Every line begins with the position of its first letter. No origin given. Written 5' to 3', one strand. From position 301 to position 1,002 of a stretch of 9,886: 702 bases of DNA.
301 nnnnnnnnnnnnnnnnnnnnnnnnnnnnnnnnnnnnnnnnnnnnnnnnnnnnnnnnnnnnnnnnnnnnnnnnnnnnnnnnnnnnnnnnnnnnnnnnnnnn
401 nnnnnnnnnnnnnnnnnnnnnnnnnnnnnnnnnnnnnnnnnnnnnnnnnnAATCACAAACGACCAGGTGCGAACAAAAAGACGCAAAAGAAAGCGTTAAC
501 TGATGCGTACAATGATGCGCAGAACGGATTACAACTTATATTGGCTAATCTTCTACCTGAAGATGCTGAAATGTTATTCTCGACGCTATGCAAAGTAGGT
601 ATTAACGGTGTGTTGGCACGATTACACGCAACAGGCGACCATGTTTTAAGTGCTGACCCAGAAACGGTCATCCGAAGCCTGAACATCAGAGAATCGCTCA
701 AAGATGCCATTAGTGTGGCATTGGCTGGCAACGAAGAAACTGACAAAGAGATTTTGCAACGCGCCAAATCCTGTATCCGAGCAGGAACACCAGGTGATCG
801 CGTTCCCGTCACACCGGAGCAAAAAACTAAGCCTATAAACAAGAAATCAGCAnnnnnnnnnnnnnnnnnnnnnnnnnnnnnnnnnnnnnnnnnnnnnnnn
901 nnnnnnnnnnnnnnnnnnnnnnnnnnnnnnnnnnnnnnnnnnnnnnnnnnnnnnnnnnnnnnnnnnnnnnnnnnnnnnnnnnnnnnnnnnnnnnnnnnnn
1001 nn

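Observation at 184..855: Orphan cI-like HTH regulator with an unrecognised C-terminal domain, convergent on the truncated tail gene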

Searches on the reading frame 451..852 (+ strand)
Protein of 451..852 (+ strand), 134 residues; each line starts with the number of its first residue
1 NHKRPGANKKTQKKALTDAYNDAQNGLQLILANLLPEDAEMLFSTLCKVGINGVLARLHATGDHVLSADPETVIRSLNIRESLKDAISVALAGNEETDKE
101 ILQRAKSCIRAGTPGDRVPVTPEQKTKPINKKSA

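Call 42: search_solved_structures(query=A3, max_evalue=10)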
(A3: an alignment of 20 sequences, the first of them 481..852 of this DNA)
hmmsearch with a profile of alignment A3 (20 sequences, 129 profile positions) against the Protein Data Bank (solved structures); distinct sequences matched with E-value up to 10: 10.
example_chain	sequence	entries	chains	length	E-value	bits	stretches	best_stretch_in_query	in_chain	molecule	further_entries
5n9j_F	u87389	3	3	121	0.11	15.2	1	18-92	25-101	Mediator Complex Subunit 9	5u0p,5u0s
7tgg_A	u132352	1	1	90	0.79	12.5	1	9-64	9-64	Geopilin domain 1 protein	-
4uwx_A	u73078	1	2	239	0.89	12.3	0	44-86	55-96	PROTEIN DIAPHANOUS HOMOLOG 1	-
2bap_B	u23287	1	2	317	0.94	12.2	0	44-86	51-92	Diaphanous protein homolog 1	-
3obv_A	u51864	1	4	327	1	12.1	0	44-86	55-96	Protein diaphanous homolog 1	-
2f31_A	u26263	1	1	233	1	12.1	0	44-86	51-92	Diaphanous protein homolog 1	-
3o4x_A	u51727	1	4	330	1.1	12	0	44-86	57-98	Protein diaphanous homolog 1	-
3keo_A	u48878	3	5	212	1.1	12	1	16-46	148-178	Redox-sensing transcriptional repressor rex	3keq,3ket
1z2c_B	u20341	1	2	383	1.5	11.6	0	44-86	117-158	Diaphanous protein homolog 1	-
3eg5_B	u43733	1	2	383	1.5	11.6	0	44-86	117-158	Protein diaphanous homolog 1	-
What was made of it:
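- Tried and rejected: A profile search of PDB sequences gave nothing below E=0.1 (call 42).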

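Call 43: search_protein_families(library=pfam, proteins=[window:451-852:+], max_evalue=10)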
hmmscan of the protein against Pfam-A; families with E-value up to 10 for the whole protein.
window:451-852:+ (134 aa): 0 families

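Call 53: predict_structure(alignment_id=A3)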
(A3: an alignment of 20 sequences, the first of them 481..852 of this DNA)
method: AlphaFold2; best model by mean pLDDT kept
length: 124 residues; sequences in the alignment: 20
mean_pLDDT: 72.6   pTM: 0.32
mean pLDDT of the five models: 72.6, 72.5, 71.2, 70.0, 68.7
residues with pLDDT >= 90: 20; 70-90: 60; 50-70: 24; < 50: 20
segments of 3 or more residues with pLDDT < 50: 105-117, 119-124
pLDDT, mean of each block of 10 residues (from residue 1): 67 88 91 93 86 59 83 81 71 73 47 44 44
secondary structure, 60 per line:
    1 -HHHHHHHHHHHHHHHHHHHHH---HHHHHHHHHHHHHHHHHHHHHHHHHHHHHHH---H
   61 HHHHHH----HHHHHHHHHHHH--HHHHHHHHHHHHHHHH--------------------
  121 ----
elements in order: H2-22 H26-56 H60-66 H71-82 H85-100

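Call 56: fold_search(model_id=the predicted structure, library=pdb)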
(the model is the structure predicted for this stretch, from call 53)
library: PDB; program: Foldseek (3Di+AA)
matches with E <= 10: 12; with E <= 0.001: 0
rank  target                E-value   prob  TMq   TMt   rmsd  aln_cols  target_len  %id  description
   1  9div_C                3.2e+00  0.13  0.32  0.29  17.0       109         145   21  The crystal structure of de novo designed ChuA binding protein C8 (released 2025-05-21)
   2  9div_B                4.0e+00  0.10  0.31  0.29  20.2       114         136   21  The crystal structure of de novo designed ChuA binding protein C8 (released 2025-05-21)
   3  9ir3_C                6.5e+00  0.10  0.20  0.37   5.0        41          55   27  Cryo-EM structure of Nipah virus L-P polymerase complex (released 2024-12-11)
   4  3dfz_B                6.5e+00  0.07  0.21  0.14   9.1        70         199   17  SirC, precorrin-2 dehydrogenase (released 2008-10-21)
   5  6xxv_C                7.5e+00  0.06  0.27  0.29  16.2        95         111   17  Crystal Structure of a computationally designed Immunogen S2_1.2 in complex with its elicited antibody C57 (released 2020-04-22)
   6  1lj2_A                8.0e+00  0.06  0.27  0.29   7.4        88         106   15  Recognition of eIF4G by Rotavirus NSP3 reveals a basis for mRNA circularization (released 2002-07-05)
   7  9g8u_B                9.2e+00  0.03  0.21  0.11  15.4       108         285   11  Structure of the LipA:LipB complex from Acinetobacter baumannii (released 2025-02-19)
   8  1key_C                9.2e+00  0.02  0.16  0.10  21.6        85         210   19  Crystal Structure of Mouse Testis/Brain RNA-binding Protein (TB-RBP) (released 2002-07-03)
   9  9knv_C                9.9e+00  0.08  0.19  0.23   5.1        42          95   17  AS-136A-bound measles virus L-P complex (released 2025-07-16)
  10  1r4g_MODEL_1_A        9.9e+00  0.06  0.19  0.38   5.1        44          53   20  Solution structure of the Sendai virus protein X C-subdomain (released 2004-03-09)
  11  1lj2_B                9.9e+00  0.06  0.26  0.28   7.2        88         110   14  Recognition of eIF4G by Rotavirus NSP3 reveals a basis for mRNA circularization (released 2002-07-05)
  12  6xxv_F                9.9e+00  0.05  0.28  0.33  17.3        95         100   21  Crystal Structure of a computationally designed Immunogen S2_1.2 in complex with its elicited antibody C57 (released 2020-04-22)

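Call 58: fold_search(model_id=the predicted structure, library=viral)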
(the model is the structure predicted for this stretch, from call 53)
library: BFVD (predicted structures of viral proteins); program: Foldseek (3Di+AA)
matches with E <= 10: 47; with E <= 0.001: 0
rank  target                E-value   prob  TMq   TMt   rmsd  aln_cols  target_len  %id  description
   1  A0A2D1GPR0            4.0e-01  0.35  0.22  0.32  14.2        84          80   18  Uncharacterized protein [Mycobacterium phage Kumao]
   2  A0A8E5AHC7            1.1e+00  0.06  0.19  0.11  30.1       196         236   11  Membrane protein ORF51 [Anguillid herpesvirus 1]
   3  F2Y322                1.7e+00  0.11  0.19  0.24   9.4        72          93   25  (no name in the UniProt tables at hand)
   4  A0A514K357            2.1e+00  0.04  0.17  0.08  29.7       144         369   14  Uncharacterized protein [Nitrosopumilus spindle-shaped virus]
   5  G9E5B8                2.3e+00  0.10  0.22  0.05  13.4       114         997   12  (no name in the UniProt tables at hand)
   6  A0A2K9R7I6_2          2.6e+00  0.08  0.26  0.04  21.2       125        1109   11  (no name in the UniProt tables at hand)
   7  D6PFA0                2.8e+00  0.07  0.24  0.17  10.3       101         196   19  (no name in the UniProt tables at hand)
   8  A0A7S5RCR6            3.3e+00  0.06  0.23  0.06  25.0       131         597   12  (no name in the UniProt tables at hand)
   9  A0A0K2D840            3.3e+00  0.02  0.15  0.18  19.9       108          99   18  ORF1a (Fragment) [Porcine astrovirus 1]
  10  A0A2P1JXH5            3.3e+00  0.02  0.16  0.10  15.3       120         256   18  Uncharacterized protein [Rhodococcus phage Finch]
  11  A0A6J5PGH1            3.7e+00  0.05  0.20  0.06  15.9        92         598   20  Uncharacterized protein [uncultured Caudovirales phage]
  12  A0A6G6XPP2            3.7e+00  0.04  0.22  0.19  22.5       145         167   16  (no name in the UniProt tables at hand)
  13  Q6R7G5                4.0e+00  0.03  0.19  0.08  21.7       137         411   12  Uncharacterized protein ORF60 [Ostreid herpesvirus 1 (isolate France)]
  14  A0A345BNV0            5.3e+00  0.05  0.27  0.22  32.4       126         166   17  (no name in the UniProt tables at hand)
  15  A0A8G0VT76            5.3e+00  0.03  0.20  0.21  13.3       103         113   17  (no name in the UniProt tables at hand)
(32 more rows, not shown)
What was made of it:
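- Tried and rejected: Foldseek of the C-terminal model against PDB and BFVD gave nothing below E=0.4 (calls 56, 58).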

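Call 85: search_protein_representatives(alignment_id=A3)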
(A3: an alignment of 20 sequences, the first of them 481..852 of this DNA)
Query: 20 sequences, 129 profile positions. Proteins with E-value up to 0.001 (for the whole library): 49; up to 1e-10: 25; up to 1e-30: 13. The best 49 are listed.
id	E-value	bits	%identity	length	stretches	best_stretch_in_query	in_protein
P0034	2.1e-51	189.0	-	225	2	6-129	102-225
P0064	2.6e-47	175.8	-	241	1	6-129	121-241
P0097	3.9e-47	175.2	-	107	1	24-129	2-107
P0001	3.7e-46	172.0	-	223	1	3-129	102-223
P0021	2.4e-43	162.9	-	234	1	3-129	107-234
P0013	1.4e-39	150.7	-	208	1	2-129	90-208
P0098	4.9e-38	145.7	-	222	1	13-128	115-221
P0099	4.9e-35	136.1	-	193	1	6-127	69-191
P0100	6.8e-35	135.6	-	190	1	10-128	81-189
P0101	4.3e-34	133.0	-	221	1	7-127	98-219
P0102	3.3e-33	130.1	-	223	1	6-127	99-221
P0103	5.5e-33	129.4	-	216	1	4-128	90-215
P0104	3.9e-31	123.4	-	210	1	3-127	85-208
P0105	2.8e-30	120.7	-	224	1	4-122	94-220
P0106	1.1e-27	112.2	-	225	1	10-126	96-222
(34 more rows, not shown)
